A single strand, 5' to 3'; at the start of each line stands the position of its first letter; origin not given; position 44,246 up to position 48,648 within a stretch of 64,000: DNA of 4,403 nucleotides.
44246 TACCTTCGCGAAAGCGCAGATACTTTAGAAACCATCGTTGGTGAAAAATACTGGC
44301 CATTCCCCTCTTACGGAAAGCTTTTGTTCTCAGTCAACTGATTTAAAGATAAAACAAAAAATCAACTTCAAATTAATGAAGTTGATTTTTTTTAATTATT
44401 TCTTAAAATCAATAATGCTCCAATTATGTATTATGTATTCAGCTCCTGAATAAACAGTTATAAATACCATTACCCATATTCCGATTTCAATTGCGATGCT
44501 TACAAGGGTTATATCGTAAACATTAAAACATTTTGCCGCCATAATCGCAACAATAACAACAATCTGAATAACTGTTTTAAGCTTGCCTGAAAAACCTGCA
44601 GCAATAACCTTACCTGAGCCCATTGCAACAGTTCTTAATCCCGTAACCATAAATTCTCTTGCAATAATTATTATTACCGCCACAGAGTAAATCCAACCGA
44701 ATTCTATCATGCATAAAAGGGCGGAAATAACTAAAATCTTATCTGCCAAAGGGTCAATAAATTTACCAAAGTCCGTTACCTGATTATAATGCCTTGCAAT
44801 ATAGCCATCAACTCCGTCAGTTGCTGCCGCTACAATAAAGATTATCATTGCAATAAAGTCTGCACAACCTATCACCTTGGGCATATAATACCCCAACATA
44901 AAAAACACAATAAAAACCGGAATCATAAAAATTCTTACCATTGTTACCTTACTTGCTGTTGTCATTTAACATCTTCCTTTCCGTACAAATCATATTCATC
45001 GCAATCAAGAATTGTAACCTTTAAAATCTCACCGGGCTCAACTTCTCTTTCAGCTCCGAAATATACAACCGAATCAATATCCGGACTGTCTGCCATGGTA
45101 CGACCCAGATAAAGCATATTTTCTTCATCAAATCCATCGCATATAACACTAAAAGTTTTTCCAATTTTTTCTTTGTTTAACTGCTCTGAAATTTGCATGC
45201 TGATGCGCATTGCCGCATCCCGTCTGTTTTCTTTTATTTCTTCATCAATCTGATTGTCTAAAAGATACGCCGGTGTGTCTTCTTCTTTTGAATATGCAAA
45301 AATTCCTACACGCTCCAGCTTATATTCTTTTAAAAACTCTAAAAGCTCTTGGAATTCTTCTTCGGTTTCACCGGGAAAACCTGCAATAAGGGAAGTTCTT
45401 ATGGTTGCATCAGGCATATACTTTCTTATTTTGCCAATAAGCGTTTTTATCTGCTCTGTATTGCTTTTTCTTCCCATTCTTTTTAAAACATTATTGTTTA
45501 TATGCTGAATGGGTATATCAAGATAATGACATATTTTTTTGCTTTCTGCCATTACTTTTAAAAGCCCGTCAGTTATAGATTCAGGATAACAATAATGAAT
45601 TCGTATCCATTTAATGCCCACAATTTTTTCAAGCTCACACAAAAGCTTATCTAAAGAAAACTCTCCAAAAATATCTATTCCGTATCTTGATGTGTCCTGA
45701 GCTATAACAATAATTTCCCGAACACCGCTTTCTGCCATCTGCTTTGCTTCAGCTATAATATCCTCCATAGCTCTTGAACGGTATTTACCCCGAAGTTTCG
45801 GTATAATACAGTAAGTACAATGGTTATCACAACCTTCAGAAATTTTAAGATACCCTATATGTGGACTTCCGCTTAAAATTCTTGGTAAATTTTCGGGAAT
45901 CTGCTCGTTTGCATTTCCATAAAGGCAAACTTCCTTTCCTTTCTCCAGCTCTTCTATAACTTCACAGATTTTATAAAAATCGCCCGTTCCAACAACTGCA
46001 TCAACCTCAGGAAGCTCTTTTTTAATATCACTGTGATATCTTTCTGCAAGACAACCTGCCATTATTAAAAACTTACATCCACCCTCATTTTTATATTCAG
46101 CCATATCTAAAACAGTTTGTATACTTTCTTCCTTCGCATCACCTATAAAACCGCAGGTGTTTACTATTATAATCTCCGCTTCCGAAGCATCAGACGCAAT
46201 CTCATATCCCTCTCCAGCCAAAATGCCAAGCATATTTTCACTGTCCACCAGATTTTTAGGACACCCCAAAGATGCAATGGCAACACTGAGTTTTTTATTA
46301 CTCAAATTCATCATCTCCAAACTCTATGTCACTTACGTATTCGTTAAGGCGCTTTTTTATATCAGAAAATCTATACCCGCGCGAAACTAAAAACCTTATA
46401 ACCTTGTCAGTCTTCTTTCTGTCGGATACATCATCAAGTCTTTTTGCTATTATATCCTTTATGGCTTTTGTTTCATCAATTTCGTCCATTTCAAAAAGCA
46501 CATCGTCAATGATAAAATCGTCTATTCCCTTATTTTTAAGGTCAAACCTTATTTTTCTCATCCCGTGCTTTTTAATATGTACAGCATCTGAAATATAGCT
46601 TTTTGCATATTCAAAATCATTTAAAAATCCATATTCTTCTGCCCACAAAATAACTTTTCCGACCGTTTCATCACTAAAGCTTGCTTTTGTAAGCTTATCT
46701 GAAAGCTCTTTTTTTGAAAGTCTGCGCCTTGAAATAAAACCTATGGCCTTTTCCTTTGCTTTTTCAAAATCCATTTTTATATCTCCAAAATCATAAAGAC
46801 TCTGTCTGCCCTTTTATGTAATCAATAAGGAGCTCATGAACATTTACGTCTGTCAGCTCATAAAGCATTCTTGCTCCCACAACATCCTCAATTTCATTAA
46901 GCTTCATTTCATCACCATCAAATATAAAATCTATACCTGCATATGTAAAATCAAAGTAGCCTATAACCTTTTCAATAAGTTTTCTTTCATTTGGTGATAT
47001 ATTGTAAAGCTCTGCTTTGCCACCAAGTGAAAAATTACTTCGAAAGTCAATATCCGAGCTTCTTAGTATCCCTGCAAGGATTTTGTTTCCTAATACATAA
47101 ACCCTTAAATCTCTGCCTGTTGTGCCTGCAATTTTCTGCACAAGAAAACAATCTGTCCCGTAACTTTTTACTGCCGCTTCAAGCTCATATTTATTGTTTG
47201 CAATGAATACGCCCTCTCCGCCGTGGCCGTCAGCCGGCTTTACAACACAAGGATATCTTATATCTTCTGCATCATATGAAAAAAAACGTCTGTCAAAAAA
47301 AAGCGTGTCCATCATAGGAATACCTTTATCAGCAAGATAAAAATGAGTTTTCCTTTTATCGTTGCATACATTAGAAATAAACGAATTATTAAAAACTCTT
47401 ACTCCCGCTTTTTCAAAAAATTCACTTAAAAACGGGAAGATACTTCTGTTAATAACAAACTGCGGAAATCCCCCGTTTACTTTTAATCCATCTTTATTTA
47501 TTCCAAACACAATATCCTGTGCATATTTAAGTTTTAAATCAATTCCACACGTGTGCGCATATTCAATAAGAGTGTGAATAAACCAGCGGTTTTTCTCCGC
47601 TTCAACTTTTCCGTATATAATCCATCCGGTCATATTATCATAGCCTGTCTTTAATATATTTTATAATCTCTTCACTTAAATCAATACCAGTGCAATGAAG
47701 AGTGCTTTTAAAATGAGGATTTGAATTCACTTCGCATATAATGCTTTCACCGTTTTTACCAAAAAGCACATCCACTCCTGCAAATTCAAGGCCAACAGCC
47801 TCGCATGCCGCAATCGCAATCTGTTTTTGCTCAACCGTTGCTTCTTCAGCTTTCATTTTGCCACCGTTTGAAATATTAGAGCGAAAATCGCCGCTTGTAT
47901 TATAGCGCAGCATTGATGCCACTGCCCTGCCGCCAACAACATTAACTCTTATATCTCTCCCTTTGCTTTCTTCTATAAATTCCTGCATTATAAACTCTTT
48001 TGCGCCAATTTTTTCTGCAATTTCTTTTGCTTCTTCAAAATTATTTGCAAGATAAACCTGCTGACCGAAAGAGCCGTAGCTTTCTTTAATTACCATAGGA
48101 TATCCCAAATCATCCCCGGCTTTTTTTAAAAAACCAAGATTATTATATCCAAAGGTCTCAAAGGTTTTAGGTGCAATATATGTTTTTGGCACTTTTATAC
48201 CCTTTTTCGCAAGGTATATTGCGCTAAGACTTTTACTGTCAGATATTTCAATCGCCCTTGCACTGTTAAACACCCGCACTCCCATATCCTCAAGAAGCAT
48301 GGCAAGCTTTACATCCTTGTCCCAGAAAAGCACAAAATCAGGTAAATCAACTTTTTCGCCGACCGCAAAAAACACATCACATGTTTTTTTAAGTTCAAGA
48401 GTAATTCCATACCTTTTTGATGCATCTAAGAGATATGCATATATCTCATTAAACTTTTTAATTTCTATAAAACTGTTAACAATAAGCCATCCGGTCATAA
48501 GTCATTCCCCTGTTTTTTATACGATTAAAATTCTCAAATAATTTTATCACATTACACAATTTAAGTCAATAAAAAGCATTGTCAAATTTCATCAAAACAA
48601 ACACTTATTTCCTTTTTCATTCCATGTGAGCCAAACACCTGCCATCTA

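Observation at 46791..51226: Uncharacterised block: flavodoxin, CPBP protease, ACT-ACT-MBL hydrolase, and two tandem RimK-type ATP-grasp ligases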

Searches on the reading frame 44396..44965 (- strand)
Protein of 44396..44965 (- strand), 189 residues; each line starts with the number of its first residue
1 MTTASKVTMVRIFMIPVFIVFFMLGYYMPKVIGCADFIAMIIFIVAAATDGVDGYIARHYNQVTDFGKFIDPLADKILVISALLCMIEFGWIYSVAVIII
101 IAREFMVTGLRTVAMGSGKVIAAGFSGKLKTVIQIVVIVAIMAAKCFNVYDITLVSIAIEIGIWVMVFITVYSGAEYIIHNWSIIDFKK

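Call 3: search_protein_families(library=pfam, proteins=[window:44396-44965:-], max_evalue=0.01)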
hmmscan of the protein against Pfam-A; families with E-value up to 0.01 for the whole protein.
window:44396-44965:- (189 aa): 1 family
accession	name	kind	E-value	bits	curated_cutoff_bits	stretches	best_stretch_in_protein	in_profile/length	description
PF01066.26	CDP-OH_P_transf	-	4e-40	138.1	22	1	1-161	1-141/152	CDP-alcohol phosphatidyltransferase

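Call 4: search_protein_families(library=ncbifam, proteins=[window:44396-44965:-], max_evalue=0.01)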
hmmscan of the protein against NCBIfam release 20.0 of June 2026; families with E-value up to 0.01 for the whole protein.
window:44396-44965:- (189 aa): 9 families
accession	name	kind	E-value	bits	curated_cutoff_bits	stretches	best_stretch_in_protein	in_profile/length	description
TIGR00560.1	pgsA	equivalog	4e-43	148.1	109.1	1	2-183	2-178/183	CDP-diacylglycerol--glycerol-3-phosphate 3-phosphatidyltransferase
NF008090.0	PRK10832.1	equivalog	7e-26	91.4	304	1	7-167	9-169/182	CDP-diacylglycerol--glycerol-3-phosphate 3-phosphatidyltransferase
NF053678.1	ClpnSynClsA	equivalog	4.8e-16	59.5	240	1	5-181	7-175/180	cardiolipin synthase ClsA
NF040950.1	archin_ph_syn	equivalog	6.3e-10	39.2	180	1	19-172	42-181/191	archaetidylinositol phosphate synthase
TIGR04217.1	archae_ser_T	exception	1.2e-05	25.2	200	1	38-162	35-159/221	archaetidylserine synthase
TIGR00473.1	pssA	equivalog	1.4e-05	25.2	107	1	38-144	22-128/153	CDP-diacylglycerol--serine O-phosphatidyltransferase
NF038086.1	anchor_synt_A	exception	0.00021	21.2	200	1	37-82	33-79/222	protein sorting system archaetidylserine synthase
NF045883.1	PIPSynth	equivalog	0.00053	19.7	170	1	37-160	50-180/197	phosphatidylinositol phosphate synthase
NF041135.1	IPPtranDIPPsyn_Thcocales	equivalog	0.0016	17.5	580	1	16-103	254-340/419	bifunctional L-myo-inositol-1-phosphate cytidylyltransferase/CDP-L-myo-inositol myo-inositolphosphotransferase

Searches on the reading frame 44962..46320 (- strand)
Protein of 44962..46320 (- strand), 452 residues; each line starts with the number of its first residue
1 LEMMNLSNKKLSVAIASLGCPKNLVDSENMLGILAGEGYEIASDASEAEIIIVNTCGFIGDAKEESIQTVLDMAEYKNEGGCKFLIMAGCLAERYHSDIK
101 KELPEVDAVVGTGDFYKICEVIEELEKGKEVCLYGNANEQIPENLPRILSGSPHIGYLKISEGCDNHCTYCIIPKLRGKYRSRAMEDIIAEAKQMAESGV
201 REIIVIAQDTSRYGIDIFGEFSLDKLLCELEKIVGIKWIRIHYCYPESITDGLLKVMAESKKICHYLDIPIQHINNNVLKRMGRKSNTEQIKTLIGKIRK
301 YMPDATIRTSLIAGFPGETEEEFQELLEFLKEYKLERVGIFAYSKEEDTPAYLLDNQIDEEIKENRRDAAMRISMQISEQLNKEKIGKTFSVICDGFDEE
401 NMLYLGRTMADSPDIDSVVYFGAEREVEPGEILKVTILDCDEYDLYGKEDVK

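Call 3: search_protein_families(library=pfam, proteins=[window:44962-46320:-], max_evalue=0.01)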
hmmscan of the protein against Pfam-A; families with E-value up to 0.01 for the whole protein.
window:44962-46320:- (452 aa): 3 families
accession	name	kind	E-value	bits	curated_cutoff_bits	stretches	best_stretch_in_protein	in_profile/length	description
PF04055.27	Radical_SAM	-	6.5e-28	98.4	29.5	1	159-330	2-166/166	Radical SAM superfamily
PF00919.26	UPF0004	-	6e-27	94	27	1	13-111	2-98/98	Uncharacterized protein family UPF0004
PF18693.7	TRAM_2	-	1.4e-18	67.3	27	1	386-448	1-61/63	TRAM domain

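Call 4: search_protein_families(library=ncbifam, proteins=[window:44962-46320:-], max_evalue=0.01)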
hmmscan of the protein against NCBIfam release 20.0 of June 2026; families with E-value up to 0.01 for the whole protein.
window:44962-46320:- (452 aa): 37 families (the best 25 are shown)
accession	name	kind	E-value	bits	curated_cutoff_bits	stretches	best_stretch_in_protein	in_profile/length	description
TIGR01125.1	TIGR01125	equivalog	5e-155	516.8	356.95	1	13-447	2-432/432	30S ribosomal protein S12 methylthiotransferase RimO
TIGR00089.1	TIGR00089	subfamily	1.9e-132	442.1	251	1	13-447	2-429/429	MiaB/RimO family radical SAM methylthiotransferase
TIGR01574.1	miaB-methiolase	equivalog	5.1e-93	312.5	355.3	1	15-448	4-435/437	tRNA (N6-isopentenyl adenosine(37)-C2)-methylthiotransferase MiaB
TIGR01579.1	MiaB-like-C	equivalog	5.5e-80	269.7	357.05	1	15-402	1-387/416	tRNA (N(6)-L-threonylcarbamoyladenosine(37)-C(2))-methylthiotransferase MtaB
TIGR01578.1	MiaB-like-B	hypoth_equivalog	3.6e-70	236.8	314.7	1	15-444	4-415/421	tRNA (N(6)-L-threonylcarbamoyladenosine(37)-C(2))-methylthiotransferase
NF010916.0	PRK14336.1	equivalog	9.3e-60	202.5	606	2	147-447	116-410/418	tRNA (N6-isopentenyl adenosine(37)-C2)-methylthiotransferase MiaB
TIGR04014.1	B12_SAM_MJ_0865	equivalog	7.8e-19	67.8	360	1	157-340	162-343/434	methyl-coenzyme M reductase glutamine C-methyltransferase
TIGR04479.1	bcpD_PhpK_rSAM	subfamily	1.1e-18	67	600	1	157-335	243-411/504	PhpK family radical SAM P-methyltransferase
TIGR04013.1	B12_SAM_MJ_1487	hypoth_equivalog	1.3e-17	63.7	251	1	108-332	95-332/382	TIGR04013 family B12-binding domain/radical SAM domain-containing protein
TIGR03994.1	rSAM_HemZ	equivalog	1.1e-08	34.6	321.4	1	238-377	174-309/401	coproporphyrinogen dehydrogenase HemZ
NF004567.0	PRK05904.1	equivalog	1.3e-08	34.4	355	1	164-368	16-213/353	coproporphyrinogen III oxidase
TIGR04072.2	rSAM_ladder_B12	equivalog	2e-08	33.3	360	1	149-389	174-403/443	lipid biosynthesis B12-binding/radical SAM protein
NF038361.1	rSAM_Sden_1168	equivalog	3.4e-08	32.5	575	1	158-341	285-459/560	Sden_1168 family B12-binding radical SAM P-methyltransferase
TIGR03471.1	HpnJ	equivalog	7e-08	31.8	577.6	1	159-340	201-372/472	hopanoid biosynthesis associated radical SAM protein HpnJ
TIGR04107.1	rSAM_HutW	equivalog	3.3e-07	29.5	400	1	269-366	157-250/419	heme anaerobic degradation radical SAM methyltransferase ChuW/HutW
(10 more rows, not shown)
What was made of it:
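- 44396..46774 (-): recX-rimO-pgsA, housekeeping genes. In this lineage they are apparently co-transcribed with the ligase pair. Calls 3 and 4.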

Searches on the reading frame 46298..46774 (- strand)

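Call 3: search_protein_families(library=pfam, proteins=[window:46298-46774:-], max_evalue=0.01)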
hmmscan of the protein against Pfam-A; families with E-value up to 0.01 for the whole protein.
window:46298-46774:- (158 aa): 3 families
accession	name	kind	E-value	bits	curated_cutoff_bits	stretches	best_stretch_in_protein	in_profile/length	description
PF02631.22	RecX_HTH2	-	4.9e-11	43.1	26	1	52-93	1-42/42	RecX, second three-helix domain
PF21982.2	RecX_HTH1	-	9.7e-10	38.7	26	1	6-42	1-37/40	RecX, first three-helix domain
PF21981.2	RecX_HTH3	-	0.00012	22.6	26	1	110-141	12-46/48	RecX, third three-helix domain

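Call 4: search_protein_families(library=ncbifam, proteins=[window:46298-46774:-], max_evalue=0.01)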
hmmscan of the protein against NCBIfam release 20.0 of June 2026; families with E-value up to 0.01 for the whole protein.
window:46298-46774:- (158 aa): 17 families
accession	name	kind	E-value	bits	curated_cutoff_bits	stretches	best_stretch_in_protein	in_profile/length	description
NF001058.0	PRK00117.4-1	equivalog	4.2e-29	102.1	194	1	3-147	61-208/214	recombination regulator RecX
NF010733.0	PRK14135.1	equivalog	1.7e-24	86.9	240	1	2-146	58-205/267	recombination regulator RecX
NF001057.0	PRK00117.3-3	equivalog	1.9e-24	86.5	146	1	4-145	3-145/151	recombination regulator RecX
NF001063.0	PRK00117.5-3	equivalog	1.6e-22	80.1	186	1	5-151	12-158/165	recombination regulator RecX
NF001065.0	PRK00117.5-5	equivalog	7.2e-21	75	175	1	5-146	6-141/149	recombination regulator RecX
NF010732.0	PRK14134.1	equivalog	3e-19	69.7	351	1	3-155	60-215/283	recombination regulator RecX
NF001055.0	PRK00117.2-5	equivalog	1.6e-17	64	129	1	7-146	11-148/157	recombination regulator RecX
NF001059.0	PRK00117.4-3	equivalog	2.3e-16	60.1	253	1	6-130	48-176/206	recombination regulator RecX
NF001064.0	PRK00117.5-4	equivalog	1.2e-14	54.2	217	1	4-134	31-164/194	recombination regulator RecX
NF001054.0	PRK00117.2-1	equivalog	2.4e-14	53.8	189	1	6-145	10-149/154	recombination regulator RecX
NF001053.0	PRK00117.1-3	equivalog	4.1e-12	46.8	216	1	23-141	55-173/180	recombination regulator RecX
NF001061.0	PRK00117.5-1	equivalog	4.6e-11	42.8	264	1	15-131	96-215/246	recombination regulator RecX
NF001052.0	PRK00117.1-1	equivalog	9.8e-11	42.2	266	1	32-142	50-160/166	recombination regulator RecX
NF001056.0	PRK00117.3-1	equivalog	1.7e-10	41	237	1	4-135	22-160/181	recombination regulator RecX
NF010734.0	PRK14136.1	equivalog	2.2e-09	37.5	359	1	7-153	175-317/319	recombination regulator RecX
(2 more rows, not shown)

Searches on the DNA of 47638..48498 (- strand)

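Call 20: search_rna_families(sources=[L003, L005, L009, L016, L036, L048, L059], threshold=gathering)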
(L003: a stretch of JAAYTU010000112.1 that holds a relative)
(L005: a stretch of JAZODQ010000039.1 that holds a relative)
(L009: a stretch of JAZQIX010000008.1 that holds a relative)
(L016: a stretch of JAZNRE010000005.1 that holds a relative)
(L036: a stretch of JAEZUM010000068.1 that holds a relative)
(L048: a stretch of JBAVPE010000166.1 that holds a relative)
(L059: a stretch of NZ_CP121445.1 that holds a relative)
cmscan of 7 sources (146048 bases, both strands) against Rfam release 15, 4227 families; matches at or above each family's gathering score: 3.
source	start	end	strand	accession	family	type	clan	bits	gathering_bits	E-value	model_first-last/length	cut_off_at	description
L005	20296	20460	-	RF01731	TwoAYGGAY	Cis-reg;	CL00106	81.1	43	7e-12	1-168/168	no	TwoAYGGAY RNA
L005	1201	1366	+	RF01731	TwoAYGGAY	Cis-reg;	CL00106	74.3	43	2.5e-10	1-168/168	no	TwoAYGGAY RNA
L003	7166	7239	+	RF00005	tRNA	Gene; tRNA;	CL00001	66.3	29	7.4e-12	1-71/71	no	tRNA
